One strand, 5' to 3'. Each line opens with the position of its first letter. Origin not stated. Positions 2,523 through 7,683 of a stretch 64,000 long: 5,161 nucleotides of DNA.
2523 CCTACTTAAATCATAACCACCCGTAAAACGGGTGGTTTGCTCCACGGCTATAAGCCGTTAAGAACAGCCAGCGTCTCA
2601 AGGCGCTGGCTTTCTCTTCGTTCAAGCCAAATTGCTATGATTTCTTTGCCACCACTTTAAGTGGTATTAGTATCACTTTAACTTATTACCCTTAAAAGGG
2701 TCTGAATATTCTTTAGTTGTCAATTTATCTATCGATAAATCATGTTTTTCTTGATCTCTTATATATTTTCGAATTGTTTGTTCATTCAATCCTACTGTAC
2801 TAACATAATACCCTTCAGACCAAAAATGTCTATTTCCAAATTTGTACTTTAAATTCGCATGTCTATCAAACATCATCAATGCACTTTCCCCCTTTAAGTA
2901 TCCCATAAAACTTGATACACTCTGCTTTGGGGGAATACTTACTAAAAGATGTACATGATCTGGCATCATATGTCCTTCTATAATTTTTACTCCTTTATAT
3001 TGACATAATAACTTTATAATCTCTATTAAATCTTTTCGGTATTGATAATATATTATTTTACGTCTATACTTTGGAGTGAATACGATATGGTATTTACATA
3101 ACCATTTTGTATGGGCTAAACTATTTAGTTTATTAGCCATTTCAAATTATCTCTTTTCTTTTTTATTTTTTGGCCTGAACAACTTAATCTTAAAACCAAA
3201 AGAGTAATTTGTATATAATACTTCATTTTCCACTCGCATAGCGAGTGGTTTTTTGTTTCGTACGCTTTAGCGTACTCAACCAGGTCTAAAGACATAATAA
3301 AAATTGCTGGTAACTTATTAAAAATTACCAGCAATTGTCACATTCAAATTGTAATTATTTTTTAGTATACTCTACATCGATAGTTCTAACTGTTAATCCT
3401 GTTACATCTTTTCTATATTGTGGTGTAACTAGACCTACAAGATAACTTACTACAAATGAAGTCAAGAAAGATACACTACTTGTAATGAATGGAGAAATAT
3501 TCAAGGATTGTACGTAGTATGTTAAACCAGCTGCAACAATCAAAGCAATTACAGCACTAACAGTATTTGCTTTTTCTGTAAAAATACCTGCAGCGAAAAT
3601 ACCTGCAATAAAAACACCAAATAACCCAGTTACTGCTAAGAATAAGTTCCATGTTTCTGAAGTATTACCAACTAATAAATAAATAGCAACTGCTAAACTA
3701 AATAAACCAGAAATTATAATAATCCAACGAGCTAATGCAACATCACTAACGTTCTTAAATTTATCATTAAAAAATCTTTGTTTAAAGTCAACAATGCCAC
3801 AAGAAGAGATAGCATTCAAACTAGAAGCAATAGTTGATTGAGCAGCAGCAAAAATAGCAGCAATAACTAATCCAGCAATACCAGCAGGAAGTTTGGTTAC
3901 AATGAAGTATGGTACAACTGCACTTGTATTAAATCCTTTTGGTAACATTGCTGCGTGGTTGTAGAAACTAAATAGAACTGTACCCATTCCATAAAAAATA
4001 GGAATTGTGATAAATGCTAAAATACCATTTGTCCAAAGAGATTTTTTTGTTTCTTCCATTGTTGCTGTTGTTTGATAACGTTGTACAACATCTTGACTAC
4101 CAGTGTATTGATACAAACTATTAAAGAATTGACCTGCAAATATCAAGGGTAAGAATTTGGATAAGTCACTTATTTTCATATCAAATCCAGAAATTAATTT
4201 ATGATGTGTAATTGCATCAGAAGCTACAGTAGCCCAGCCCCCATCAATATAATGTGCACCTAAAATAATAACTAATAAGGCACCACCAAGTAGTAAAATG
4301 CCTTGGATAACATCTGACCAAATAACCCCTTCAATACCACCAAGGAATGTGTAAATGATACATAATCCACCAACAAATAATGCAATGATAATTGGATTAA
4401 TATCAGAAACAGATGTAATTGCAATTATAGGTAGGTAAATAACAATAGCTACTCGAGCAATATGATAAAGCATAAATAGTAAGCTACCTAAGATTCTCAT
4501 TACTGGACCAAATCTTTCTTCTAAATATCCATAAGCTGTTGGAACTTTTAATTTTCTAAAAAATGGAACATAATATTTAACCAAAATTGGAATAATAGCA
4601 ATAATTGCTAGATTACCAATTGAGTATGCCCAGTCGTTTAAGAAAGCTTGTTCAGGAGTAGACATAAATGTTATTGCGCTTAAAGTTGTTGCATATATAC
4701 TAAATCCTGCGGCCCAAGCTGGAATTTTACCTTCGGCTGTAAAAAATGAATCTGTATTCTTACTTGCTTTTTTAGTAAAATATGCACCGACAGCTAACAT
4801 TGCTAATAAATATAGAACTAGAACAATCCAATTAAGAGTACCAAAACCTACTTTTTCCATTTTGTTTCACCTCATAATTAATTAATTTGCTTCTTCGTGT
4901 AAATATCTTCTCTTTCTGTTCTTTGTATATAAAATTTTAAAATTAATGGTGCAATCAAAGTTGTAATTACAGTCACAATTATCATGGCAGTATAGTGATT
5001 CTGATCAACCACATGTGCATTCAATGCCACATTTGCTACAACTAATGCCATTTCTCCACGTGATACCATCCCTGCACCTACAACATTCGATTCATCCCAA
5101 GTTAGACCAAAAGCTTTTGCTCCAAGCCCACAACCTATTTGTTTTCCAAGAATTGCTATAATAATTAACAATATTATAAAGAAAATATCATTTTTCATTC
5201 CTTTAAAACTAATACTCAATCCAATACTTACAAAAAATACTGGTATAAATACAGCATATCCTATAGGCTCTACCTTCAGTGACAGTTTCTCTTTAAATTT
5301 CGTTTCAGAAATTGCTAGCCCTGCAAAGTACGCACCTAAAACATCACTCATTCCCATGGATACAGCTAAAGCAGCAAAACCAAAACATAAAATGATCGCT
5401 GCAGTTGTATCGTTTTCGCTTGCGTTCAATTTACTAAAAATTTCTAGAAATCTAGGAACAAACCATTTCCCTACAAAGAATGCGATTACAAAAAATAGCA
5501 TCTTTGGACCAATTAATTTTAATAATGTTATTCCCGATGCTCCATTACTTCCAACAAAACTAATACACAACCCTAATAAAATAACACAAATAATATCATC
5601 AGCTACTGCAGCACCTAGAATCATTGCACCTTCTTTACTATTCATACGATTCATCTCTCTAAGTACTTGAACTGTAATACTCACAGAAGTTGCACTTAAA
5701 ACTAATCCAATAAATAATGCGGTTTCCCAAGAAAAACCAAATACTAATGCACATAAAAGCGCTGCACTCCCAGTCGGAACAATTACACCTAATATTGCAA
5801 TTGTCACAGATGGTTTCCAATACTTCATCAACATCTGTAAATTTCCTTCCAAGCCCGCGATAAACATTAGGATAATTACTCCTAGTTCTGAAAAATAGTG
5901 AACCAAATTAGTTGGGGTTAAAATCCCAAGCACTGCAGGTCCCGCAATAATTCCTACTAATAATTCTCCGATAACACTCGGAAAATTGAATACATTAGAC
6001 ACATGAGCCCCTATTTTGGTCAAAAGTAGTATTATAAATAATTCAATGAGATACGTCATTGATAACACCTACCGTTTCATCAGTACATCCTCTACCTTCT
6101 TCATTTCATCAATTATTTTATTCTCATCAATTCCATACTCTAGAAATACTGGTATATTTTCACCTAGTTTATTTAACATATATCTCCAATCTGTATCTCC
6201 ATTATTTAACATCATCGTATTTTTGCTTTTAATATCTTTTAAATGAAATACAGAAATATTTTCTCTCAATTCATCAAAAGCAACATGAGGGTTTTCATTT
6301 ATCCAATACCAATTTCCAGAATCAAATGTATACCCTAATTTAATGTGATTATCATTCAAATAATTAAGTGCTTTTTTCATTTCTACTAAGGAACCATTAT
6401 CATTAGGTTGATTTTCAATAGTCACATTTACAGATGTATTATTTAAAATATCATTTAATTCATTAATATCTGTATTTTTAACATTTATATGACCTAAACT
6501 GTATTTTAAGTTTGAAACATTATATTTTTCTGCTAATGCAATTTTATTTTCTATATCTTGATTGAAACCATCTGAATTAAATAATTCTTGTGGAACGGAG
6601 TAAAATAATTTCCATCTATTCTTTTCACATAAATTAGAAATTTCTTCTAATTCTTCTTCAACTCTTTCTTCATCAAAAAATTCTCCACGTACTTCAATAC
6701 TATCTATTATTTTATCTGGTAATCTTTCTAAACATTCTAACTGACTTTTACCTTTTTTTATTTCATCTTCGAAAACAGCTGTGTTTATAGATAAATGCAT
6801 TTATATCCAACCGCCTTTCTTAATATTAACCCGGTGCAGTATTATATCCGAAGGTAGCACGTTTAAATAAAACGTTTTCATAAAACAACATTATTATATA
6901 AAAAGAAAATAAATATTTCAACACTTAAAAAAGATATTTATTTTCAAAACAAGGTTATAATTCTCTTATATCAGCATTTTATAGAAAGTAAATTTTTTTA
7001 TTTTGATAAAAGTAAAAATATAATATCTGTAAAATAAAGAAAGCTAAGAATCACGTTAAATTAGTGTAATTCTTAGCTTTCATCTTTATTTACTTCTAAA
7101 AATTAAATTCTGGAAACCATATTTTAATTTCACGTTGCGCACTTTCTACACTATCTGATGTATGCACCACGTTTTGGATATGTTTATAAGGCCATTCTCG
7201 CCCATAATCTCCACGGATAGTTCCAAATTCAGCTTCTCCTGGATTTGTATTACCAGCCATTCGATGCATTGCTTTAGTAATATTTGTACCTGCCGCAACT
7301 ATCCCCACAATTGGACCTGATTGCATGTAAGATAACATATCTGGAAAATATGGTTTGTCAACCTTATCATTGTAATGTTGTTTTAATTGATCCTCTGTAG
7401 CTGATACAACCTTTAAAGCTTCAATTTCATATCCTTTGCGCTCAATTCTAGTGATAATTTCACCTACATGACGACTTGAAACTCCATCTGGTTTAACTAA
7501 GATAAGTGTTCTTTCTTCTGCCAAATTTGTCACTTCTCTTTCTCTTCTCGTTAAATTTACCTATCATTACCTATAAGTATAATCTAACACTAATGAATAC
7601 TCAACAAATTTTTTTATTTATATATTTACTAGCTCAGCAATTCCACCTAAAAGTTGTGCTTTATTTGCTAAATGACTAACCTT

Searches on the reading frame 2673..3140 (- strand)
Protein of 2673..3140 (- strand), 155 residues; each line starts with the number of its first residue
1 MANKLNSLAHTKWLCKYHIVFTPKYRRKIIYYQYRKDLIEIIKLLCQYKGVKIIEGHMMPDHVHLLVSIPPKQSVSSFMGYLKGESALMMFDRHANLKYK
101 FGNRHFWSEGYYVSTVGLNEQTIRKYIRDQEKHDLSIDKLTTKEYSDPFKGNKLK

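Call 9: search_protein_families(library=ncbifam, proteins=[window:2673-3140:-])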
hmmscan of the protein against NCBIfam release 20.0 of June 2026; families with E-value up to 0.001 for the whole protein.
window:2673-3140:- (155 aa): 2 families
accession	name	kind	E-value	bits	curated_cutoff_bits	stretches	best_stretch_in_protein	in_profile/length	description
NF033573.1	transpos_IS200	equivalog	1.1e-45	155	55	1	6-128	2-125/126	IS200/IS605 family transposase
NF047646.1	REP_Tyr_transpos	equivalog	3e-09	36.9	80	1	18-121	13-119/146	REP-associated tyrosine transposase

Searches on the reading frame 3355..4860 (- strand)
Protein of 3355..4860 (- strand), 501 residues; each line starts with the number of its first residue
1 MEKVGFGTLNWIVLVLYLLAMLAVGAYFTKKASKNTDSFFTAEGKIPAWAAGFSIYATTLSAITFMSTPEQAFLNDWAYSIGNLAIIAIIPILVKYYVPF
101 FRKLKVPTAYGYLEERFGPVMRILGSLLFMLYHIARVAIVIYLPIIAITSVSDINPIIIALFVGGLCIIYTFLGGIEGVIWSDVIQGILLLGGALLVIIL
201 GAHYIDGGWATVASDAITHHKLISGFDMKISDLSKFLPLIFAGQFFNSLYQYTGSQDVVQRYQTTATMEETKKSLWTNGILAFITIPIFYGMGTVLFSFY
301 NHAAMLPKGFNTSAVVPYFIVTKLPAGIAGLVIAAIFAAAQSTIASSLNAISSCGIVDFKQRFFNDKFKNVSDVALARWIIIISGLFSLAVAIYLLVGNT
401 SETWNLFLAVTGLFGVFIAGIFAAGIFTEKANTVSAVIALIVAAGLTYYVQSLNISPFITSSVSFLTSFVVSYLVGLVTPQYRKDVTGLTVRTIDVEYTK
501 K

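Call 9: search_protein_families(library=ncbifam, proteins=[window:3355-4860:-])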
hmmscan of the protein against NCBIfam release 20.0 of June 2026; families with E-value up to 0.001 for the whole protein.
window:3355-4860:- (501 aa): 8 families
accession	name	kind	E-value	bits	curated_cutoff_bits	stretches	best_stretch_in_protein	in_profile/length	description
TIGR00813.1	sss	superfamily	2.8e-52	178.2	184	1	39-442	1-410/411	sodium/solute symporter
NF007790.0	PRK10484.1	equivalog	3.3e-36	125.2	401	1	13-482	7-486/527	solute:sodium symporter family transporter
TIGR02119.1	panF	equivalog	3.9e-15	55.8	328.05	1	12-477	5-465/471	sodium/pantothenate symporter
TIGR02121.1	Na_Pro_sym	equivalog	8.6e-15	54.4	515.5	1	12-482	5-468/488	sodium/proline symporter PutP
TIGR03648.1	Na_symport_lg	subfamily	7.7e-09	34.5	320.75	2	321-450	355-480/547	VC_2705 family sodium/solute symporter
NF058657.1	MncbAcdTpMctC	equivalog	3.9e-07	28.9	670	1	8-462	6-462/527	monocarboxylic acid transporter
TIGR02711.1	symport_actP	equivalog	8.2e-06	24.8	1099.25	1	9-406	30-434/549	cation/acetate symporter ActP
NF006903.2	PRK09395.1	subfamily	0.0003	19.3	750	1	12-453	39-485/552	cation/acetate symporter ActP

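Call 23: search_solved_structures(query=window:3355-4860:-, max_evalue=0.00001)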
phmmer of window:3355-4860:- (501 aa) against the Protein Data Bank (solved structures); distinct sequences matched with E-value up to 0.00001: 13.
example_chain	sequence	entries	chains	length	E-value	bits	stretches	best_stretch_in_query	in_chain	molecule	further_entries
5nv9_A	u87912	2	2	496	1.4e-118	399.9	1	5-444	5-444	Putative sodium:solute symporter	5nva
26va_A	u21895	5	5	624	1.1e-41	146.4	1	6-464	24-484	Sodium-dependent multivitamin transporter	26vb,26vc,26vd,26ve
7sl9_A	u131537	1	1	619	3.3e-38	134.9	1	9-450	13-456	Sodium-coupled monocarboxylate transporter 1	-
9zfl_A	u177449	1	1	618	2.7e-28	102.2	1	5-446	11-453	Sodium/iodide cotransporter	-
7uuy_A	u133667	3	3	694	1.1e-27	100.2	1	5-446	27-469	Sodium/iodide cotransporter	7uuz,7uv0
2xq2_A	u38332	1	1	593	4.4e-25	91.6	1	5-491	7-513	SODIUM/GLUCOSE COTRANSPORTER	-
3dh4_A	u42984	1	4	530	9e-22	80.7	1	44-491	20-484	Sodium/glucose cotransporter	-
2xq2_B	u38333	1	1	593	2e-20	76.3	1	45-491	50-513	SODIUM/GLUCOSE COTRANSPORTER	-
7wmv_A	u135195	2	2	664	9.2e-15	57.6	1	13-207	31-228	Sodium/glucose cotransporter 1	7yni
7sla_A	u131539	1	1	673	3.2e-13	52.5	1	12-207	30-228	Sodium/glucose cotransporter 1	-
7sl8_A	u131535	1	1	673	3.6e-13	52.3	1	12-207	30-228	Sodium/glucose cotransporter 1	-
7vsi_A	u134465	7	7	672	6.3e-11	44.9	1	12-210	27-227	Sodium/glucose cotransporter 2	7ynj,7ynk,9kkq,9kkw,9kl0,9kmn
8hb0_A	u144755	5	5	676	6.4e-11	44.9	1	12-210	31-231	Sodium/glucose cotransporter 2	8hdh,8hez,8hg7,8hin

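Call 55: search_solved_structures(query=window:3355-4860:-, max_evalue=1e-100, show_alignments=1)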
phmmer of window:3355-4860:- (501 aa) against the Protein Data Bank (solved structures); distinct sequences matched with E-value up to 1e-100: 1.
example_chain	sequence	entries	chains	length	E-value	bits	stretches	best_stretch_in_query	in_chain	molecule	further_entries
5nv9_A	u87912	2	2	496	1.4e-118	399.9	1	5-444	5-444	Putative sodium:solute symporter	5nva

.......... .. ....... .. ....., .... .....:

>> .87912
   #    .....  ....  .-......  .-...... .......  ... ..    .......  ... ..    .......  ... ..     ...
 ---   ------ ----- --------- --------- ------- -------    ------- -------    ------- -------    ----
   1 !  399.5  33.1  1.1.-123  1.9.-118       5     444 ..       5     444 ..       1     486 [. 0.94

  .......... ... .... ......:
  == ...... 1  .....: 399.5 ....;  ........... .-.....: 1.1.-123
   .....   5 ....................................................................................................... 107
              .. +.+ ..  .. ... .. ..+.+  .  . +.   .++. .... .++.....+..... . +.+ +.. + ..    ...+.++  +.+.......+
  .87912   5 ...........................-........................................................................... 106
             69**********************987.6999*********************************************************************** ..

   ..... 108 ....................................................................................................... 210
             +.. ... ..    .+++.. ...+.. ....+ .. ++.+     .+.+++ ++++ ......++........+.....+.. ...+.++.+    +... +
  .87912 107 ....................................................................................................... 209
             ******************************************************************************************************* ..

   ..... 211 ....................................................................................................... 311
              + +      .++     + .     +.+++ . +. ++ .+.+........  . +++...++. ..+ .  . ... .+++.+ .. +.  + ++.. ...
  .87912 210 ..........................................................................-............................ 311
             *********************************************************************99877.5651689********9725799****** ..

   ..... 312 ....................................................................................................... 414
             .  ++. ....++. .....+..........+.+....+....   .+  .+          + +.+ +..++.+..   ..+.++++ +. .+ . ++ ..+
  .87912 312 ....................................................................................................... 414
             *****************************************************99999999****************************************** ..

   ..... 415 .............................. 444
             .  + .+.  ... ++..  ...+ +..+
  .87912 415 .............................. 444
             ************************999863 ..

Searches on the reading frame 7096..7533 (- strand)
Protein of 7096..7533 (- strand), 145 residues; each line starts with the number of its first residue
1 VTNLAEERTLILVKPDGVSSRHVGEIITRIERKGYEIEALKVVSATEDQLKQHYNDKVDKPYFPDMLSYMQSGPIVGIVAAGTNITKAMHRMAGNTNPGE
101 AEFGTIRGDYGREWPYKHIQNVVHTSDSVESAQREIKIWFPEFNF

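Call 9: search_protein_families(library=ncbifam, proteins=[window:7096-7533:-])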
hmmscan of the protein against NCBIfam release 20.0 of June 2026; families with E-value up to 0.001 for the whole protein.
window:7096-7533:- (145 aa): 6 families
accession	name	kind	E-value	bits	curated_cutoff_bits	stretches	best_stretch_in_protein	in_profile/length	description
NF001908.0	PRK00668.1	equivalog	1.5e-47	160.9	155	1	6-142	3-135/141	nucleoside-diphosphate kinase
NF011112.0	PRK14540.1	equivalog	4.2e-37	127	202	1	7-141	3-133/135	nucleoside-diphosphate kinase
NF011114.0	PRK14542.1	equivalog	1.6e-28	99.1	250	1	7-141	2-132/137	nucleoside-diphosphate kinase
NF011116.0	PRK14545.1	equivalog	1.3e-26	93.4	217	1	5-140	2-133/139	nucleoside-diphosphate kinase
NF011113.0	PRK14541.1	equivalog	2e-23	83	255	1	7-140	2-131/140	nucleoside-diphosphate kinase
NF011115.0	PRK14543.1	equivalog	4.4e-20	72.2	287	1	7-142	6-152/169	nucleoside-diphosphate kinase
